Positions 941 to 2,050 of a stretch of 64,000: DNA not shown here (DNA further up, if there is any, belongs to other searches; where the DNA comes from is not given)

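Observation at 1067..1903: Orphan sequon-rich tetraheme cytochrome with foreign-looking composition: candidate extracellular cytochrome-nanowire subunit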

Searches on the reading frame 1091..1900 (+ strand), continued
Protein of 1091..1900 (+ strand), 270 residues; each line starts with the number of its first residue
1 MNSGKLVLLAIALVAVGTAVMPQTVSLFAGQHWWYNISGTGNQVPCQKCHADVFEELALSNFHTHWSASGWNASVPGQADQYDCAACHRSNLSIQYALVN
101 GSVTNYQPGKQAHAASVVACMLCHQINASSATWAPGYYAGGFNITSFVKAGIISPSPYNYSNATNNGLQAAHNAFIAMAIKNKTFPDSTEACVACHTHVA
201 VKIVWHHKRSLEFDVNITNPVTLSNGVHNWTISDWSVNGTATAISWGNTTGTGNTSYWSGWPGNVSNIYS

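Call 63: predict_structure(alignment_id=A4)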
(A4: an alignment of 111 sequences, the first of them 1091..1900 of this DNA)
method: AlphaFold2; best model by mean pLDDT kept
length: 270 residues; sequences in the alignment: 111
mean_pLDDT: 85.2   pTM: 0.74
mean pLDDT of the five models: 85.2, 81.3, 76.9, 76.9, 72.3
residues with pLDDT >= 90: 127; 70-90: 111; 50-70: 17; < 50: 15
segments of 3 or more residues with pLDDT < 50: 22-34
pLDDT, mean of each block of 10 residues (from residue 1): 89 79 46 55 72 80 86 81 88 87 80 88 95 92 95 96 91 95 92 89 95 94 92 96 92 87 66
secondary structure, 60 per line:
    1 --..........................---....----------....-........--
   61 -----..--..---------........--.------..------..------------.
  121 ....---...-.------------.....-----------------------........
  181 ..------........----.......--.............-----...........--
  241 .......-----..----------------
elements in order: H3-28 H32-35 H46-49 H51-58 H81-88 H120-124 H145-149 H173-182 H189-196 E201-207 E210-222 E228-238 E241-247

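Call 65: fold_search(model_id=the predicted structure, library=pdb)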
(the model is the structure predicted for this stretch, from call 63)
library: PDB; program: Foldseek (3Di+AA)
matches with E <= 10: 185; with E <= 0.001: 1
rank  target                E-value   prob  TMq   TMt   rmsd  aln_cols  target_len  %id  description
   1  8e5g                  1.3e-14  1.00  0.60  0.72   4.7       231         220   41  Cryo-EM of A. veneficus cytochrome filament (released 2023-05-10)
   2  5o60_T                1.1e+00  0.08  0.13  0.23   9.9       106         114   12  Structure of the 50S large ribosomal subunit from Mycobacterium smegmatis (released 2017-07-12)
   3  8om2_E                1.1e+00  0.06  0.12  0.11  11.2        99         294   13  Small subunit of yeast mitochondrial ribosome in complex with METTL17/Rsm22. (released 2024-01-10)
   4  8whx_V                1.3e+00  0.06  0.12  0.21  10.1       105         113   11  Cryo- EM structure of Mycobacterium smegmatis 70S ribosome and RafH. (released 2024-02-28)
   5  6hix_AW               1.5e+00  0.06  0.13  0.12   9.4        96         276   10  Cryo-EM structure of the Trypanosoma brucei mitochondrial ribosome - This entry contains the large mitoribosomal subu (released 2018-09-26)
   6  8p8n_QO               1.7e+00  0.04  0.12  0.16  15.0       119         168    9  Mouse RPL39 integrated into the yeast 60S ribosomal subunit (released 2024-06-12)
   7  6wqn_E                1.7e+00  0.04  0.11  0.18  10.3       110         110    8  Structure of the 50S subunit of the ribosome from Methicillin Resistant Staphylococcus aureus in complex with the anti (released 2020-06-03)
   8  8p8u_QO               1.9e+00  0.05  0.12  0.16  13.0       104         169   10  Yeast 60S ribosomal subunit (released 2024-06-12)
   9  6wqq_E                2.0e+00  0.04  0.12  0.20  10.0       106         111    9  Structure of the 50S subunit of the ribosome from Methicillin Resistant Staphylococcus aureus in complex with the anti (released 2020-06-03)
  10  7r81_R1               2.0e+00  0.04  0.12  0.16  13.5       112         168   14  Structure of the translating Neurospora crassa ribosome arrested by cycloheximide (released 2021-12-01)
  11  8d8l_E                2.1e+00  0.04  0.11  0.10  11.5        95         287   12  Yeast mitochondrial small subunit assembly intermediate (State 3) (released 2022-12-14)
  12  9xpf_G                2.2e+00  0.12  0.12  0.11   8.5        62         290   14  The structure of sheath and tube proteins of phage Phikz (released 2026-02-11)
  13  6uwi_A                2.2e+00  0.06  0.08  0.04   8.6        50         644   16  Crystal structure of the Clostridium difficile translocase CDTb (released 2020-01-22)
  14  6uwi_D                2.2e+00  0.06  0.08  0.04   8.6        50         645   16  Crystal structure of the Clostridium difficile translocase CDTb (released 2020-01-22)
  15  6zu5_LP0              2.2e+00  0.05  0.13  0.19  12.8       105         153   12  Structure of the Paranosema locustae ribosome in complex with Lso2 (released 2020-11-04)
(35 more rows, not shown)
